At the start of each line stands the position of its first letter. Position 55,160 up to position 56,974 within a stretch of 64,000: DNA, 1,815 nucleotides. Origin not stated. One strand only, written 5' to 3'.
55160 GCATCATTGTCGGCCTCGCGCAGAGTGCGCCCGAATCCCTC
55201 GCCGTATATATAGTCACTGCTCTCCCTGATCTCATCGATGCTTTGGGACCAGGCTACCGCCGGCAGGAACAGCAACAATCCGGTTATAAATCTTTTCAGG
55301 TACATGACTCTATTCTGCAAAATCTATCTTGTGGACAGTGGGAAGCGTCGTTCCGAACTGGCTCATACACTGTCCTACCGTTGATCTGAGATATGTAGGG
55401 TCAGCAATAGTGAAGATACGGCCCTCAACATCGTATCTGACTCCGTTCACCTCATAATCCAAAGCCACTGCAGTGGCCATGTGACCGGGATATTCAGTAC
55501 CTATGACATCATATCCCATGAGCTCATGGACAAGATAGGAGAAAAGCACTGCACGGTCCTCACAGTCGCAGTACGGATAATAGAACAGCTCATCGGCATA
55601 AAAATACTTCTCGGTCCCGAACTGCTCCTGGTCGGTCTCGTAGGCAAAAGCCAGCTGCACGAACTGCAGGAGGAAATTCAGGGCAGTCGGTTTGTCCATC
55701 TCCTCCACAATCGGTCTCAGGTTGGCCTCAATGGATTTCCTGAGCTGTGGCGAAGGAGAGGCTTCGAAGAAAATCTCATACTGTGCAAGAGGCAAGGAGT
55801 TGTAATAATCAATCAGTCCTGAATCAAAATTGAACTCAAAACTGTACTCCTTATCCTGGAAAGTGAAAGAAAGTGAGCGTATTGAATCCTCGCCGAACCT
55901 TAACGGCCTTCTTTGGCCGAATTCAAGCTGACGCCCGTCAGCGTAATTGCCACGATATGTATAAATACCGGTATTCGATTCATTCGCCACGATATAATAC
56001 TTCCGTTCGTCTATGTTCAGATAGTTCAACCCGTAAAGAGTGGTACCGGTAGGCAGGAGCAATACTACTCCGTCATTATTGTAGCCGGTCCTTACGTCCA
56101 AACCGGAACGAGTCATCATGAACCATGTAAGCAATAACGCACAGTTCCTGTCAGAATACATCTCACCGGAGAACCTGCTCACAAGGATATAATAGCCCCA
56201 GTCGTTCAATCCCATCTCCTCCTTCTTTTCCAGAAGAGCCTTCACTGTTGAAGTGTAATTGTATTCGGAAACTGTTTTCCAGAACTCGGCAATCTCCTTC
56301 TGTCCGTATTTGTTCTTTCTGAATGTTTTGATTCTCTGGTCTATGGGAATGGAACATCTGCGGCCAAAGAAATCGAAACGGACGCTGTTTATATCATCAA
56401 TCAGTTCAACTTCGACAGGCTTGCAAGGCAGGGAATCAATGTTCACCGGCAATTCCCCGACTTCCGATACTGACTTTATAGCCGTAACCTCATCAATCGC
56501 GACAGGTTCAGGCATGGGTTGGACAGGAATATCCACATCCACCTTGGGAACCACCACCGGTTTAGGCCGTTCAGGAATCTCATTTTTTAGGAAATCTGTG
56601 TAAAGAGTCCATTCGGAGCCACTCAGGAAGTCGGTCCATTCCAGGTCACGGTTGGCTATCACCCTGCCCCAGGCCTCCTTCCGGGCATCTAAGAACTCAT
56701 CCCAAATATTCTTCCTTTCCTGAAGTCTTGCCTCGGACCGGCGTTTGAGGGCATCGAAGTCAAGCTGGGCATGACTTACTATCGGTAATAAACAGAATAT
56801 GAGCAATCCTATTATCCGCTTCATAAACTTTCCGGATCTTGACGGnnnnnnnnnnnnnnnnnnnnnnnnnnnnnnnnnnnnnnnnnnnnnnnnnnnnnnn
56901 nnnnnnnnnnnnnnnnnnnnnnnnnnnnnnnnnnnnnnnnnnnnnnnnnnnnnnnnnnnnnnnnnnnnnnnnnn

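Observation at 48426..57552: Five-gene operon of exclusively secreted or envelope proteins that matches no characterised system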

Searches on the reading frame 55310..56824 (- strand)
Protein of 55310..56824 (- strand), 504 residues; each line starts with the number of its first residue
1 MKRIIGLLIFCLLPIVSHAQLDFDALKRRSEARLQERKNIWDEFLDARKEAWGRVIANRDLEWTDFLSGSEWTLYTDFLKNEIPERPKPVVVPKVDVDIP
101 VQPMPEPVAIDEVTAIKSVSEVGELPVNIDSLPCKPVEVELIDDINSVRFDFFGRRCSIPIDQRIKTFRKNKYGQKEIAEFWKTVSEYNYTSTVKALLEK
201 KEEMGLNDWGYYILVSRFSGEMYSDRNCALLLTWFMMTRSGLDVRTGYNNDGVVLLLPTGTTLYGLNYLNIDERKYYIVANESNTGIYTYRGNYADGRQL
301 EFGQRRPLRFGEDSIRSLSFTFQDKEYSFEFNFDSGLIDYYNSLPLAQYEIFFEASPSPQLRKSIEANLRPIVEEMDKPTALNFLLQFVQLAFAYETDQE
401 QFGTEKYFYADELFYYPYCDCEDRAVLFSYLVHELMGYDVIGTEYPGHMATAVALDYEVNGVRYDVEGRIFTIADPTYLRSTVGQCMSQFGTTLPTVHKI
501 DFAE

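Call 3: search_protein_families(library=pfam, proteins=[window:55310-56824:-], max_evalue=0.1)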
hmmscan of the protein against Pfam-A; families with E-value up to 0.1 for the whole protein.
window:55310-56824:- (504 aa): 0 families

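Call 4: search_protein_families(library=ncbifam, proteins=[window:55310-56824:-], max_evalue=0.1)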
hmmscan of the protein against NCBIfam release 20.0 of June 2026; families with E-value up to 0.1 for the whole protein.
window:55310-56824:- (504 aa): 1 family
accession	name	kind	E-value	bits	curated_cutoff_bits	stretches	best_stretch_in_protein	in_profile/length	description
NF045734.1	StyOxIsoStyC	equivalog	0.063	13.3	150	0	277-318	83-121/147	styrene-oxide isomerase StyC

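Call 8: search_solved_structures(query=window:55310-56824:-, max_evalue=1, show_alignments=2)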
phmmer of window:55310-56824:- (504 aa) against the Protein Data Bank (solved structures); distinct sequences matched with E-value up to 1: 5.
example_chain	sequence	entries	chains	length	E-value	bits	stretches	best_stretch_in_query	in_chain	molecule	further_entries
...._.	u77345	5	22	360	0.38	12.5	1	142-186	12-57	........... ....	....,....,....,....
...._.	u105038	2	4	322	0.45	12.3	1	142-186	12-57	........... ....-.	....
7uhy_E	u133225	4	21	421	0.5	12.1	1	142-186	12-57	Isoform B of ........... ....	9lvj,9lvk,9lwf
7vci_C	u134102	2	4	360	0.53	12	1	142-186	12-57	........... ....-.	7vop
9dx1_C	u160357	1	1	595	0.71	11.6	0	140-186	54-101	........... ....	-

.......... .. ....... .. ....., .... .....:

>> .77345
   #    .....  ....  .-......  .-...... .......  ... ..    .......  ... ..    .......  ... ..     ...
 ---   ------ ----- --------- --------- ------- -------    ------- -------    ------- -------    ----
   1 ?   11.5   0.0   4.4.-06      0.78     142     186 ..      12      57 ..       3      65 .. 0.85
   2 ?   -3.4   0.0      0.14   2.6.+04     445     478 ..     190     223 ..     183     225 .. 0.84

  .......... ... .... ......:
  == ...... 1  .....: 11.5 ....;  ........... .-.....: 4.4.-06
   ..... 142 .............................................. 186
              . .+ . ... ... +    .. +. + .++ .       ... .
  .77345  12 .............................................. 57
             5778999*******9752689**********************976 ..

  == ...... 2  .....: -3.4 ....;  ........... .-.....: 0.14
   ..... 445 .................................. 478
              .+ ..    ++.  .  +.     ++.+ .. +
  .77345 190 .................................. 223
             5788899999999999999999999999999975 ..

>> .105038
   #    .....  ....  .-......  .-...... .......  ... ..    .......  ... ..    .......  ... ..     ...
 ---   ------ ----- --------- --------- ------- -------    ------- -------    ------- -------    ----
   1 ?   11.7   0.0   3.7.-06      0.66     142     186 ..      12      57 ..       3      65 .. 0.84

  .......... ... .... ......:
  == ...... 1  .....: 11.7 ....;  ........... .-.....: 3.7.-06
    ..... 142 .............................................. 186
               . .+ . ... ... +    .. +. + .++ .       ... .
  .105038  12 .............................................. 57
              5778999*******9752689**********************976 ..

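Call 12: find_homologous_proteins(query=window:55310-56824:-)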
Query window:55310-56824:- (504 aa): 595 proteins with E <= 0.001 among 8000 candidates; the best 120 are listed.
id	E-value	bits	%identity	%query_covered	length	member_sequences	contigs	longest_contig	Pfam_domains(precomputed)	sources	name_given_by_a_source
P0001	0.0e+0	1106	94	100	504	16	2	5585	-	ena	-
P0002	1.3e-217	741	84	75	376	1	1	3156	-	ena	-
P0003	6.0e-196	670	56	100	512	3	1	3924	-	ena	-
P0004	5.6e-195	667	56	100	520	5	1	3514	-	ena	-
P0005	1.3e-194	666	56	100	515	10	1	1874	-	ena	-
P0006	3.8e-191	654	55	100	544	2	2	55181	-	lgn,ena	-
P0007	5.1e-189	647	54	100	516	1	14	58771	-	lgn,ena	-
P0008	6.3e-189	647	54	100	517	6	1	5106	-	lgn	-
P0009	8.0e-188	643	53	100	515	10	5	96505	-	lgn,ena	-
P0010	2.3e-187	642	54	100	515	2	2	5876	-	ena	-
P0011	1.6e-186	639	53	100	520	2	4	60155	-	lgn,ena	-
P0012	4.0e-185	634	53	100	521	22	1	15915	-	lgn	-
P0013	5.2e-185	634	54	98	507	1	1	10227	-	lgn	-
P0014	9.5e-184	630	53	98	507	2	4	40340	-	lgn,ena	-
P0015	6.2e-183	627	52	100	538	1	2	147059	-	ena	-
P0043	8.2e-87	310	35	98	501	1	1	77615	-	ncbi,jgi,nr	ncbi:MAG: hypothetical protein GXO47_04860 [Chlorobi bacterium]|nr:hypothetical protein [Chlorobiota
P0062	1.0e-83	300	34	99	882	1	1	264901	-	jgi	jgi:hypothetical protein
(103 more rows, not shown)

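Call 15: find_encoding_contigs(protein=P0043, flank=10000, max_places=2)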
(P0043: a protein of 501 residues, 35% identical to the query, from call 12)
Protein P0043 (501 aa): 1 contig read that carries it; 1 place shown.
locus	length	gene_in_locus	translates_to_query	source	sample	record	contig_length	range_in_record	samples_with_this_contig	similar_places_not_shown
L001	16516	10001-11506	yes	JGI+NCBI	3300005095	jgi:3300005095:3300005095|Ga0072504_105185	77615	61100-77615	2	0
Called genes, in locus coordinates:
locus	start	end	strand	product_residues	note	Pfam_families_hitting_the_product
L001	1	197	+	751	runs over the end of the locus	PF17678:Glyco_hydro_92N, PF07971:Glyco_hydro_92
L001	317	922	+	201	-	-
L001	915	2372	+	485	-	PF18990:DUF5723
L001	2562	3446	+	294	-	PF13641:Glyco_tranf_2_3, PF00535:Glycos_transf_2, PF10111:Glyco_tranf_2_2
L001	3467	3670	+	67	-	PF18506:RelB-like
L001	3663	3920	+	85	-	PF05016:ParE_toxin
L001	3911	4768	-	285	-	PF01522:Polysacc_deac_1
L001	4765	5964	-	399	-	PF00534:Glycos_transf_1, PF13692:Glyco_trans_1_4, PF13524:Glyco_trans_1_2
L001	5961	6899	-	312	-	PF00535:Glycos_transf_2, PF13641:Glyco_tranf_2_3 (faint)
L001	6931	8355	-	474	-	-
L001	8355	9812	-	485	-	PF01943:Polysacc_synt, PF13440:Polysacc_synt_3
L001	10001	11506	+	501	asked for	-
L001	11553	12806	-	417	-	PF00438:S-AdoMet_synt_N, PF02772:S-AdoMet_synt_M, PF02773:S-AdoMet_synt_C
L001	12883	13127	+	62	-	-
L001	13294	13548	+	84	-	PF01649:Ribosomal_S20p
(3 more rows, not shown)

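Call 16: find_encoding_contigs(protein=P0062, flank=10000, max_places=2)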
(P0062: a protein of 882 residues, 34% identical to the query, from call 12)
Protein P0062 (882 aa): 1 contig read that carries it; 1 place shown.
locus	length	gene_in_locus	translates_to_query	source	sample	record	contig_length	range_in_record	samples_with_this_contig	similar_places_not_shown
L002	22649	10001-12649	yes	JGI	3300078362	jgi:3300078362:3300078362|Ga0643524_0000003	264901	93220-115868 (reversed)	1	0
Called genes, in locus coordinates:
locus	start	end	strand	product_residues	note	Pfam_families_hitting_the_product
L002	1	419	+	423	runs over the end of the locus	PF00047:ig (faint), PF07679:I-set (faint), PF13895:Ig_2 (weak), PF13927:Ig_3 (weak), PF13895:Ig_2, PF13927:Ig_3, PF19081:Ig_7 (weak), PF18962:Por_Secre_tail (weak)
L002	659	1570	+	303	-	PF13271:DUF4062 (faint)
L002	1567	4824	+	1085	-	PF20703:nSTAND1, PF13570:Beta-prop_ACSF4, PF24796:WDR55, PF24814:WD40_Prp19, PF25175:Beta-prop_WDR5, PF23381:Beta-prop_IFT122_1st, PF24805:EIF3I, PF25174:Beta-prop_THOC3, +15 more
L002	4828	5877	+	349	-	-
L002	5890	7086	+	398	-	-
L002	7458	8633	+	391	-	PF07228:SpoIIE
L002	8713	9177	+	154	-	PF01584:CheW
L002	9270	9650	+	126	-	PF00072:Response_reg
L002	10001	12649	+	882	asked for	-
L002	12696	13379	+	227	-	PF08713:DNA_alkylation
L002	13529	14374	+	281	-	PF03781:FGE-sulfatase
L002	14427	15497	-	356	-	PF13669:Glyoxalase_4 (faint), PF00903:Glyoxalase (weak)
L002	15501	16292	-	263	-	PF00106:adh_short, PF08659:KR, PF13561:adh_short_C2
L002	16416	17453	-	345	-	PF16819:DUF5074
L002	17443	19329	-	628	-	PF07715:Plug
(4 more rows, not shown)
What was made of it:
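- Stand-alone B homologues exist (calls 15, 16).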

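Call 28: predict_structure(alignment_id=A2)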
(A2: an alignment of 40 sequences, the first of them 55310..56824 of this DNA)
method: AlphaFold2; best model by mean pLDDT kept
length: 504 residues; sequences in the alignment: 40
mean_pLDDT: 84.2   pTM: 0.83
mean pLDDT of the five models: 84.2, 83.9, 83.6, 82.3, 82.0
residues with pLDDT >= 90: 269; 70-90: 137; 50-70: 80; < 50: 18
segments of 3 or more residues with pLDDT < 50: 18-21, 120-130
pLDDT, mean of each block of 10 residues (from residue 1): 58 53 59 63 66 86 94 92 74 68 65 55 40 73 75 92 90 94 93 93 94 97 95 97 94 94 92 90 85 86 88 93 97 93 89 90 96 97 97 84 76 91 93 95 89 92 89 93 87 85 64
secondary structure, 60 per line:
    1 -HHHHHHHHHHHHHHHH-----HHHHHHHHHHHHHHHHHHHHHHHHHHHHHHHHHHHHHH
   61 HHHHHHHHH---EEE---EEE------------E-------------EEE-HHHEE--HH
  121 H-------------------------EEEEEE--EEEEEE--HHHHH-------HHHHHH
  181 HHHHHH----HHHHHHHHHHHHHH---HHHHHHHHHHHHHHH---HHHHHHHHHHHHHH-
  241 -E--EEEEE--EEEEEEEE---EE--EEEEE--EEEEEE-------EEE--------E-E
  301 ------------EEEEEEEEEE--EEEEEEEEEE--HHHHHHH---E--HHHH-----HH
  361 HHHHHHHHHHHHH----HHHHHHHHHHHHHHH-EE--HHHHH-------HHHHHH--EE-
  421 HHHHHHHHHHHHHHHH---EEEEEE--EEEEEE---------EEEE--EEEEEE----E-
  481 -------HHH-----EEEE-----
elements in order: H2-17 H23-69 E73-75 E79-81 E108-110 E147-152 E155-160 H163-167 H175-186 H191-204 H208-222 H226-239 E245-249 E252-259 E267-271 E274-279 E287-289 E313-322 E325-334 H337-343 H350-353 H359-373 H378-392 H398-402 H410-415 H421-436 E440-445 E448-453 E463-466 E469-474 E496-499

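Call 31: fold_search(model_id=the predicted structure, library=pdb)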
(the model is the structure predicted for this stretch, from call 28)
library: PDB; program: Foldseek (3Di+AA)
matches with E <= 10: 267; with E <= 0.001: 0
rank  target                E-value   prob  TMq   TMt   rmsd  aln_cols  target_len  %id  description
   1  3kd4_A                3.1e-02  0.28  0.14  0.14  20.6       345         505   11  CRYSTAL STRUCTURE OF A PUTATIVE PROTEASE (BDI_1141) FROM PARABACTEROIDES DISTASONIS ATCC 8503 AT 2.00 A RESOLUTION (released 2009-11-24)
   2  4u65_E                3.7e-02  1.00  0.21  0.53   4.3       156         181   16  Structure of the periplasmic output domain of the Legionella pneumophila LapD ortholog CdgS9 in complex with Pseudomon (released 2014-08-13)
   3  4fgp_B                3.9e-02  0.99  0.20  0.47   7.4       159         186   16  Legionella pneumophila LapG (EGTA-treated) (released 2012-06-20)
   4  4fgp_A                5.9e-02  0.98  0.20  0.48   7.3       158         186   16  Legionella pneumophila LapG (EGTA-treated) (released 2012-06-20)
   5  4fgq_A                9.9e-02  0.97  0.20  0.49   7.3       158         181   16  Legionella pneumophila LapG (released 2012-06-20)
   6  4fgo                  1.0e-01  0.98  0.20  0.49   4.5       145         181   18  Legionella pneumophila LapG (calcium-bound) (released 2012-06-20)
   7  3isr_A                1.2e-01  0.47  0.19  0.31  16.5       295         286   11  The Crystal Structure of a Putative Cysteine Protease from Cytophaga hutchinsonii to 1.9A (released 2009-09-08)
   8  9bc3_A                1.4e-01  0.28  0.17  0.19  18.6       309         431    8  Transglutaminase 2 - Alternate state (released 2024-07-03)
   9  3isr_B                2.0e-01  0.38  0.20  0.32  17.3       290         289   11  The Crystal Structure of a Putative Cysteine Protease from Cytophaga hutchinsonii to 1.9A (released 2009-09-08)
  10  2f4o_A                2.7e-01  0.75  0.14  0.23   6.1       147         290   14  The Mouse PNGase-HR23 Complex Reveals a Complete Remodulation of the Protein-Protein Interface Compared to its Yeast O (released 2006-03-07)
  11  8u8z_A                3.0e-01  0.04  0.10  0.10  23.6       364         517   11  Cryo-EM structure of PsBphP in Pr state, extended DHp (released 2024-08-21)
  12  7ob6_B                3.2e-01  0.54  0.15  0.30   7.7       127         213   13  CPR-C4 - a conserved novel protease from the Candidate Phyla Radiation (released 2022-04-27)
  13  9e5c_1m               3.3e-01  0.77  0.14  0.15   5.0       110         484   18  Cryo-EM structure of 96 nm repeat of microtubule doublet from T. brucei flagellum (released 2025-03-12)
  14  2f4m_A                4.1e-01  0.60  0.14  0.22   6.0       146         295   15  The Mouse PNGase-HR23 Complex Reveals a Complete Remodulation of the Protein-Protein Interface Compared to its Yeast O (released 2006-03-07)
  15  8ig0_C                4.5e-01  0.25  0.16  0.17  16.9       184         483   10  Crystal structure of menin in complex with DS-1594b (released 2023-03-22)
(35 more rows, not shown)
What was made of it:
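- Closest known: BDI_1141-type putative proteases of Bacteroidales. Same: This is the top Foldseek hit by E-value for full-length B (call 31).
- Checked: Transglutaminase-like core of B. This is confirmed at fold level (LapG, probability 1.0, call 31).
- The best structural matches of the B catalytic domain are LapG structures (probability 0.97-1.0, call 31). B has a transglutaminase fold (call 31).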
